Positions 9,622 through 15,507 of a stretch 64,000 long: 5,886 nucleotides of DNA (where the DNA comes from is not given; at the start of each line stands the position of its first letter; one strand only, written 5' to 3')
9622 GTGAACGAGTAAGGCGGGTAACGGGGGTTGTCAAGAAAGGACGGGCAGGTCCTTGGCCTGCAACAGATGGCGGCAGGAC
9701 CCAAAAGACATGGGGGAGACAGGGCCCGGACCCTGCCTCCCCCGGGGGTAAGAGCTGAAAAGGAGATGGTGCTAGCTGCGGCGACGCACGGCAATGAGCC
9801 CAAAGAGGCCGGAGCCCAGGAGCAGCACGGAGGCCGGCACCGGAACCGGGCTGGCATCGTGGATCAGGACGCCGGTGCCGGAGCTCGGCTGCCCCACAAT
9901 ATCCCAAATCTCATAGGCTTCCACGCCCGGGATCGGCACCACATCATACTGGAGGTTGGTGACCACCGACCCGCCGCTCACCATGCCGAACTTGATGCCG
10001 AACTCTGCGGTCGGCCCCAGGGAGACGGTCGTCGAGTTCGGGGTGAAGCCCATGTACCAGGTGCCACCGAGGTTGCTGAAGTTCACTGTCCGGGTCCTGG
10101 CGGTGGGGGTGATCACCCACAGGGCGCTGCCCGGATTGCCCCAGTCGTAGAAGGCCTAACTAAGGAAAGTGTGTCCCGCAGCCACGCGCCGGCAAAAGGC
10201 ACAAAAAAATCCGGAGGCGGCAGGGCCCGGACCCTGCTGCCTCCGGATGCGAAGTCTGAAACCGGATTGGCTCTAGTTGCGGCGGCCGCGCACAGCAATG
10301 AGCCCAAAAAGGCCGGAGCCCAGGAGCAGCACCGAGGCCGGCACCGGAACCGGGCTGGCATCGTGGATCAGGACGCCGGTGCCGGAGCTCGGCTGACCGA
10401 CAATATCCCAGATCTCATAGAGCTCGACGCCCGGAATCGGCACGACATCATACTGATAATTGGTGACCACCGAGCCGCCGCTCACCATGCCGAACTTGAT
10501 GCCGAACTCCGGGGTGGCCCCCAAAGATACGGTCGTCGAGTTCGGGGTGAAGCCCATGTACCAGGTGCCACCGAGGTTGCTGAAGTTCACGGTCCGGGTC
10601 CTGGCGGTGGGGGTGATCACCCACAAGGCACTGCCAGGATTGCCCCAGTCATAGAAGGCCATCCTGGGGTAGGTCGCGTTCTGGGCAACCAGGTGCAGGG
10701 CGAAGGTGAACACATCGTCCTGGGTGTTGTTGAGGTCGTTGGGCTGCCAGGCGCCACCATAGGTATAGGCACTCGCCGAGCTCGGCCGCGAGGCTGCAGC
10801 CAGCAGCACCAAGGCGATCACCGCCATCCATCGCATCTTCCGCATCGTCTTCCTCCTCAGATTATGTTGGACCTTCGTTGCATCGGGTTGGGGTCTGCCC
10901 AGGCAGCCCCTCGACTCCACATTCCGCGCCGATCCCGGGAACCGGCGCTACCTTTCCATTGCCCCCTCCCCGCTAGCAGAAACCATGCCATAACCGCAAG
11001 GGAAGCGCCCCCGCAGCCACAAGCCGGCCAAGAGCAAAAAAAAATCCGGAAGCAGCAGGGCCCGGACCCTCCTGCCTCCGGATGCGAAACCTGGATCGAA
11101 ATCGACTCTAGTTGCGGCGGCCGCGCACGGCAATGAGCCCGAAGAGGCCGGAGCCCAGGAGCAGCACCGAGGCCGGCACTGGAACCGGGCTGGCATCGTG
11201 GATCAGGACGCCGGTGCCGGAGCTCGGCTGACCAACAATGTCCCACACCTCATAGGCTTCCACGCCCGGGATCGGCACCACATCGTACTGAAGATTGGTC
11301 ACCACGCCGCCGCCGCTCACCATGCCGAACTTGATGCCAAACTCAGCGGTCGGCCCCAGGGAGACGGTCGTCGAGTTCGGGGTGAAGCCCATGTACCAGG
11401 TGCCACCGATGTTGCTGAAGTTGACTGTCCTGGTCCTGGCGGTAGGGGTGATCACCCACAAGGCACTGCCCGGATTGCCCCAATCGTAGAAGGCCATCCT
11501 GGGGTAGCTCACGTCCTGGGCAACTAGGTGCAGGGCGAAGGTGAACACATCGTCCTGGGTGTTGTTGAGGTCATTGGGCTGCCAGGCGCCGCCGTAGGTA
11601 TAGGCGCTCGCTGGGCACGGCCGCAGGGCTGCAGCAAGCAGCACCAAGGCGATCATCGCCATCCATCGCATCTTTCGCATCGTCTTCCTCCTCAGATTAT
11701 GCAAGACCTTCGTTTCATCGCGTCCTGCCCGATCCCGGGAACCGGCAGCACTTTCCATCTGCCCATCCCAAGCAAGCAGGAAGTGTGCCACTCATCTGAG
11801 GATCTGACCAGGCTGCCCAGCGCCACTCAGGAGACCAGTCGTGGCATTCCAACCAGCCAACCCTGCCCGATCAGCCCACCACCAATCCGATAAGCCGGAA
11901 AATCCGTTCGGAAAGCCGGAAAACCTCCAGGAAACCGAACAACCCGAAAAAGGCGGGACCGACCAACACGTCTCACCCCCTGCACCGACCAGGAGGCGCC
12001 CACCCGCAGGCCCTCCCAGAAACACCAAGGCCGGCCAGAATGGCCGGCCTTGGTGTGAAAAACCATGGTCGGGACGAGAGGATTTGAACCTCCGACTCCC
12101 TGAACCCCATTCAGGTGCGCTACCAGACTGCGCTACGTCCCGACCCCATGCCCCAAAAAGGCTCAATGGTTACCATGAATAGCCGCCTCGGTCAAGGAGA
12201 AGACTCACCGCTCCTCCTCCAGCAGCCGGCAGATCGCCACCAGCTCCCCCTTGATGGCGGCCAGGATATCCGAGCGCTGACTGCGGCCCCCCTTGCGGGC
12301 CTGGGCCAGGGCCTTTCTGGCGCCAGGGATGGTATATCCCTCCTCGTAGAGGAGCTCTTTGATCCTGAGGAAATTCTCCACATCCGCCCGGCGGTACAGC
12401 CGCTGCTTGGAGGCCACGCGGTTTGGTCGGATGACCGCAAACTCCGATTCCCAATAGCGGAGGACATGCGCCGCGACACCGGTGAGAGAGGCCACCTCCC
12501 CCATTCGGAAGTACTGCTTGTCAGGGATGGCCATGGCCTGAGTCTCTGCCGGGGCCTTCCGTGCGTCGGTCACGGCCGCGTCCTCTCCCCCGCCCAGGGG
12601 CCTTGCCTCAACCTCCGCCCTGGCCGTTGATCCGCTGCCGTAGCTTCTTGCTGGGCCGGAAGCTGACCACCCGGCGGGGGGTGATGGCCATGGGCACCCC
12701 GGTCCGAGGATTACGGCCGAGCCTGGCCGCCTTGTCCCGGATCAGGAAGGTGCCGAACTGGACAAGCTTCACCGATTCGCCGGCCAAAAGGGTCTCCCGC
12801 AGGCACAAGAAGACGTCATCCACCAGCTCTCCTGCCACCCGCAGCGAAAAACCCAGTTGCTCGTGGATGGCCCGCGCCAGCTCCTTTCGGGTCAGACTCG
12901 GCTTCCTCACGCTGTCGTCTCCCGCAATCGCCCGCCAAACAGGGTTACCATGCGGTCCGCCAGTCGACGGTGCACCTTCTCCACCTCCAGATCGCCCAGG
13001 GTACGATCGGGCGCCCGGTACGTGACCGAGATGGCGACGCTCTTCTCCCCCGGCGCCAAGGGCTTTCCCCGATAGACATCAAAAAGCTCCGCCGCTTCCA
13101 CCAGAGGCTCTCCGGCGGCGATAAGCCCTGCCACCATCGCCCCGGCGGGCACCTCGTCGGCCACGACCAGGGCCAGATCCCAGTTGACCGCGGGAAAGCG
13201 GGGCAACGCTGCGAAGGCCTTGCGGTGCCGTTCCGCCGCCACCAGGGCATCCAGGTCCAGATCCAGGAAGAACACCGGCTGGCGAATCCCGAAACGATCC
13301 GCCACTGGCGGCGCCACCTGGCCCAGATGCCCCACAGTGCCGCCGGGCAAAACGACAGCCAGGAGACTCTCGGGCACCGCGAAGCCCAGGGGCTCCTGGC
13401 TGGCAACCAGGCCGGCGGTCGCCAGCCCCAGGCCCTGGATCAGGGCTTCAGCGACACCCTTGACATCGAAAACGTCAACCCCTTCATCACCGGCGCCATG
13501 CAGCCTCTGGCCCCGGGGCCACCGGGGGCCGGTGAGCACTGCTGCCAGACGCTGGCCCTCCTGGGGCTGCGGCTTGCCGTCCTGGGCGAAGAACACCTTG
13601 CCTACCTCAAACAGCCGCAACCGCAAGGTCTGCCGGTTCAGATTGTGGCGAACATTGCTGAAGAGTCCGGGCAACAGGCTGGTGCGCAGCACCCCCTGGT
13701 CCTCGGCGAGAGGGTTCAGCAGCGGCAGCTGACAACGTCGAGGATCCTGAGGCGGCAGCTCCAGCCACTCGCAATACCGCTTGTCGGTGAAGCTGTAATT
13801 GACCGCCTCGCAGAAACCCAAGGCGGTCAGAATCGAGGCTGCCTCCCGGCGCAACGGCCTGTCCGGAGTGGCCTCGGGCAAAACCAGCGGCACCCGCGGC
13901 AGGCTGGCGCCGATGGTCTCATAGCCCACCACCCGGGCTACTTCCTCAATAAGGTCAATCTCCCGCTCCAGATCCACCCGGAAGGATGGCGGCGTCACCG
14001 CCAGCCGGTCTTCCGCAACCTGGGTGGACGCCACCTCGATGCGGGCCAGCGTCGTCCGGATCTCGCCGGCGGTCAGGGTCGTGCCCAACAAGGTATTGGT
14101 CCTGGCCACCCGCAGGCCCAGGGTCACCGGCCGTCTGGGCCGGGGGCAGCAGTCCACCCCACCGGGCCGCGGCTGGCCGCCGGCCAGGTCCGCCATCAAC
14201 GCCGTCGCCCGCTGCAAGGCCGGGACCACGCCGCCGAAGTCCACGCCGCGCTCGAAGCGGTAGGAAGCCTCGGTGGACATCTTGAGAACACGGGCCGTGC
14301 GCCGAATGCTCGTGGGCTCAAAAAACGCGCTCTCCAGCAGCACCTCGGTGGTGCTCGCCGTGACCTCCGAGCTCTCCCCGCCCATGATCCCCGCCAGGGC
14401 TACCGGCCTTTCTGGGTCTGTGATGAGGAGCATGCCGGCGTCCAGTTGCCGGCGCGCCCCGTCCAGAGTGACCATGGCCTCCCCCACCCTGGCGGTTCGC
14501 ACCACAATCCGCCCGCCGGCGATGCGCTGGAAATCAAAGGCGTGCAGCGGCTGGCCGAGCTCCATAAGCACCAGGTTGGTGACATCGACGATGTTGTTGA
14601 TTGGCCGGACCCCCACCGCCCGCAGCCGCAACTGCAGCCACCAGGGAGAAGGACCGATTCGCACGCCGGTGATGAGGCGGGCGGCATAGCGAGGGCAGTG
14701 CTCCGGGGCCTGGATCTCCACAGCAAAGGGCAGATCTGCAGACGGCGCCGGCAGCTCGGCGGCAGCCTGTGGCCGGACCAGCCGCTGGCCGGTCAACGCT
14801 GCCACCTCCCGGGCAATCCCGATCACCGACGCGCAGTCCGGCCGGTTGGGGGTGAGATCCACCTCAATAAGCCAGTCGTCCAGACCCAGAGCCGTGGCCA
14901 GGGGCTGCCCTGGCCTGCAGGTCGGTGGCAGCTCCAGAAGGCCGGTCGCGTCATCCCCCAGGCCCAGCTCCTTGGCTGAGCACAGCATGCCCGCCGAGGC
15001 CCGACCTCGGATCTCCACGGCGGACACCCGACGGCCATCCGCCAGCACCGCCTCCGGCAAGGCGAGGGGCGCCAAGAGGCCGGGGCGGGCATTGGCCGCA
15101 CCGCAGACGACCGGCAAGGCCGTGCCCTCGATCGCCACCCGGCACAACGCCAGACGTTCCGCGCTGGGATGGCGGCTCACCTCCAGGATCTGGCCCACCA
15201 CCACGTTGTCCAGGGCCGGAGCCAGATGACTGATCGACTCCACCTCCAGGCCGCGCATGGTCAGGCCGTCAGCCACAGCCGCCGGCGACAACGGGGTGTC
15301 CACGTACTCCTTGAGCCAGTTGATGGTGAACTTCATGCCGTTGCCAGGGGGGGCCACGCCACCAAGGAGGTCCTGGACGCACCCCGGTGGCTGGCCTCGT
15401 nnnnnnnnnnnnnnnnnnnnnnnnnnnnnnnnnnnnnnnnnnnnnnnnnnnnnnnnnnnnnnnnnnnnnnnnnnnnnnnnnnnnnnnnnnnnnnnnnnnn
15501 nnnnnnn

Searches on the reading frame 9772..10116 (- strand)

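Call 13: search_protein_families(library=ncbifam, proteins=[window:9772-10116:-], max_evalue=0.01)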
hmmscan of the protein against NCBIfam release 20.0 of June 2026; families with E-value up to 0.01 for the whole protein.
window:9772-10116:- (114 aa): 8 families
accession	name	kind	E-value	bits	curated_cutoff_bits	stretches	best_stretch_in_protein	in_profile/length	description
NF033554.9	floc_PepA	equivalog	1.6e-07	31.4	80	1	89-114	235-260/261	flocculation-associated PEP-CTERM protein PepA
TIGR03370.1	VPLPA-CTERM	domain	1.9e-06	27.8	25.35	1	91-114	1-24/25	VPLPA-CTERM sorting domain-containing protein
NF041538.1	PEP_EDSA_1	subfamily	1.6e-05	24.8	100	1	88-114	283-307/307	EDSAP-1 family PEP-CTERM protein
NF038125.1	PEP_CTERM_THxN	subfamily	2.6e-05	23.9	85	1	83-113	215-245/246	THxN family PEP-CTERM protein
NF041927.1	Xrt_dep_XDP1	equivalog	0.00048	20.2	125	1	89-113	217-241/242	exosortase-dependent surface protein XDP1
NF038129.1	PEP_NF038129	equivalog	0.00072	19.4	65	1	86-113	167-193/194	NF038129 family PEP-CTERM protein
TIGR02595.1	PEP_CTERM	domain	0.0019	18.9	16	1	91-113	1-22/24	PEP-CTERM sorting domain-containing protein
NF038120.1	PEP_CTERM_QFxxD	subfamily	0.0074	16.2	80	0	88-113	190-215/215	NF038120 family PEP-CTERM protein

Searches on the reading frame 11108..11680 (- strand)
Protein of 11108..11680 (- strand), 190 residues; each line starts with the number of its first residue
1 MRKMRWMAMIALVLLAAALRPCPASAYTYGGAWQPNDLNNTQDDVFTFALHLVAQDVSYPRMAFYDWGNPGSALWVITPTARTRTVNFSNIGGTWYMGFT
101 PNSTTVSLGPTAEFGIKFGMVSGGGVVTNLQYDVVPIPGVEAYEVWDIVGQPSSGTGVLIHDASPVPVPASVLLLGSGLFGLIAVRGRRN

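Call 13: search_protein_families(library=ncbifam, proteins=[window:11108-11680:-], max_evalue=0.01)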
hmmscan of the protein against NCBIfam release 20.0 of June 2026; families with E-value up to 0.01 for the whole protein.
window:11108-11680:- (190 aa): 4 families
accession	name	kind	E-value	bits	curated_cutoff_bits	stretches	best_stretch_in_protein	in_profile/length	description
NF033554.9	floc_PepA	equivalog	6.9e-06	26.1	80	1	164-190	235-261/261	flocculation-associated PEP-CTERM protein PepA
TIGR03370.1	VPLPA-CTERM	domain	1.7e-05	24.7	25.35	1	166-189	1-24/25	VPLPA-CTERM sorting domain-containing protein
NF038125.1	PEP_CTERM_THxN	subfamily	0.00069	19.3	85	1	159-188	216-245/246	THxN family PEP-CTERM protein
NF041538.1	PEP_EDSA_1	subfamily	0.00078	19.2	100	1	164-189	281-307/307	EDSAP-1 family PEP-CTERM protein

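Call 14: find_encoding_contigs(protein=window:11108-11680:-, flank=10000, max_places=6)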
Protein window:11108-11680:- (190 aa): no gene with exactly this product is on record in the collection.

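Call 22: find_homologous_proteins(query=window:11111-11680:-, max_evalue=0.001)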
Query window:11111-11680:- (190 aa): 2 proteins with E <= 0.001 among 822 candidates.
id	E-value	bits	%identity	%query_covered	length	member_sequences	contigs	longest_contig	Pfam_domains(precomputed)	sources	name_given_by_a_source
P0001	4.1e-124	430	100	100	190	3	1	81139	-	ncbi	ncbi:MAG: hypothetical protein AB1634_01540 [Thermodesulfobacteriota bacterium]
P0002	4.9e-97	342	84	89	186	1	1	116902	-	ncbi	ncbi:MAG: PEP-CTERM sorting domain-containing protein [Thermodesulfobacteriota bacterium]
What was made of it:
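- Tried and rejected: The A family has only two members in 5.8 billion proteins (call 22).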

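Call 23: find_encoding_contigs(protein=P0002, flank=10000, max_places=6)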
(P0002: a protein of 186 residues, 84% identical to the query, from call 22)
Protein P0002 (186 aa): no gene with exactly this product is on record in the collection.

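Call 24: find_encoding_contigs(protein=P0001, flank=10000, max_places=6)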
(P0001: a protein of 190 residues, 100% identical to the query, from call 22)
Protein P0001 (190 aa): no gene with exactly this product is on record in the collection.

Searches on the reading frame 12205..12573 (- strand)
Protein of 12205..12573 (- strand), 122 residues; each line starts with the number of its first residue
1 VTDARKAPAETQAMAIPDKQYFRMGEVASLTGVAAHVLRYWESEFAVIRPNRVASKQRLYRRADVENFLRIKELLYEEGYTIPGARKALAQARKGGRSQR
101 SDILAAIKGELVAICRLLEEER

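Call 13: search_protein_families(library=ncbifam, proteins=[window:12205-12573:-], max_evalue=0.01)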
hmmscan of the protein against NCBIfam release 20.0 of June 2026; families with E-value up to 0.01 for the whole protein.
window:12205-12573:- (122 aa): 12 families
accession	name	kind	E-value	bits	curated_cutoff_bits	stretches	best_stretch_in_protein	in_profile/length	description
NF052513.1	TransRegCarH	equivalog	1.6e-11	44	400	1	22-96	7-81/274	HTH-type transcriptional repressor CarH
NF053740.1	TransRegTnrAGPos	equivalog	1.6e-08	34.7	140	1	16-113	7-102/108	hypothetical protein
NF047375.1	HeatShock_HspR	equivalog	2.4e-08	33.8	105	1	20-92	2-73/92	heat shock protein transcriptional repressor HspR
NF047377.1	heat_HspR_dupli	exception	1.9e-05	24.2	300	1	15-88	120-192/214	heat shock protein transcriptional repressor HspR, fused homodimer type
NF011617.0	PRK15043.1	equivalog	2.2e-05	23.9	417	1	22-75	4-57/243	HTH-type transcriptional regulator MlrA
TIGR02047.1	CadR-PbrR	equivalog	2.7e-05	24.2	151.45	1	23-71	2-50/127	Cd(II)/Pb(II)-responsive transcriptional regulator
TIGR02044.1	CueR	equivalog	0.00017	21.7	147.4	1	24-73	3-52/127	Cu(I)-responsive transcriptional regulator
TIGR02043.1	ZntR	equivalog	0.0002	21.5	167.95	1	22-69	2-49/131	Zn(2+)-responsive transcriptional regulator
NF007069.0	PRK09514.1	equivalog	0.00021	21.3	143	1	22-69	2-49/141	Zn(2+)-responsive transcriptional regulator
TIGR01950.1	SoxR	equivalog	0.00069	19.4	116.9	1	24-92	4-70/142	redox-sensitive transcriptional activator SoxR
TIGR03453.1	partition_RepA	equivalog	0.00069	18.6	348.45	1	20-70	32-82/387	plasmid partitioning protein RepA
NF050798.1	TF_FtsR_Actino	equivalog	0.00094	19.3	150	1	35-70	19-53/223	transcriptional regulator FtsR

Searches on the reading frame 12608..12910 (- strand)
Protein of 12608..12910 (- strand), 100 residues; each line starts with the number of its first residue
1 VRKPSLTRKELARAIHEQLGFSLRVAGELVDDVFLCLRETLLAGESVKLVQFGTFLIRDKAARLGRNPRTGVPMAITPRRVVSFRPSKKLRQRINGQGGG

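Call 13: search_protein_families(library=ncbifam, proteins=[window:12608-12910:-], max_evalue=0.01)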
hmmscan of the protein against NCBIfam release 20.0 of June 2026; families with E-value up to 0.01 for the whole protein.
window:12608-12910:- (100 aa): 7 families
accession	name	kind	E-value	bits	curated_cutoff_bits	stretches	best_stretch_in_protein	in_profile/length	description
NF001401.0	PRK00285.1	equivalog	1.5e-31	108.5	111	1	3-97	3-97/103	integration host factor subunit alpha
TIGR00987.1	himA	equivalog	3.6e-29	101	120.25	1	6-96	2-92/96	integration host factor subunit alpha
NF007945.0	PRK10664.1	equivalog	2.4e-15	56.9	157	1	20-95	15-90/90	nucleoid-associated protein HU-beta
TIGR00988.1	hip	equivalog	5.3e-15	55.5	119.95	1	7-97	2-93/94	integration host factor subunit beta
NF001222.0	PRK00199.1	equivalog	6.5e-15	55.1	115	1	8-96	3-92/95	integration host factor subunit beta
NF008023.0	PRK10753.1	equivalog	1.4e-09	38.1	162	1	16-92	11-87/90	nucleoid-associated protein HU-alpha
TIGR01201.1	HU_rel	subfamily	0.00041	20.3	68.6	1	6-93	31-118/170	HU family DNA-binding protein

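Call 74: find_encoding_contigs(protein=window:12608-12910:-, flank=10000, max_places=8)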
Protein window:12608-12910:- (100 aa): no gene with exactly this product is on record in the collection.

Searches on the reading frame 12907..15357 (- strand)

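Call 13: search_protein_families(library=ncbifam, proteins=[window:12907-15357:-], max_evalue=0.01)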
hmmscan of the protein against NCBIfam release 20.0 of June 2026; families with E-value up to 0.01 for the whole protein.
window:12907-15357:- (816 aa): 6 families
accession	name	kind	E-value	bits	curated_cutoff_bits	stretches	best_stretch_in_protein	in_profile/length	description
TIGR00472.1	pheT_bact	equivalog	7e-225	748.9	402.65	1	8-812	1-798/798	phenylalanine--tRNA ligase subunit beta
NF001882.0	PRK00629.5-4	equivalog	9e-41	140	527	1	8-587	1-559/725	phenylalanine--tRNA ligase subunit beta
TIGR00471.1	pheT_arch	equivalog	3.7e-34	118.1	282.65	1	317-705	205-550/551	phenylalanine--tRNA ligase subunit beta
NF045760.1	YtpR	equivalog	6e-28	97.9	100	1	50-152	81-184/185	YtpR family tRNA-binding protein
NF001879.0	PRK00629.5-1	equivalog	2e-11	43.2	840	1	22-188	16-186/718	phenylalanine--tRNA ligase subunit beta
NF045867.1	PheT_Nterm_rel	equivalog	1.1e-09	38.5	120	1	50-133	87-170/171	TyrS-associated PheT N-terminal domain-related protein TapR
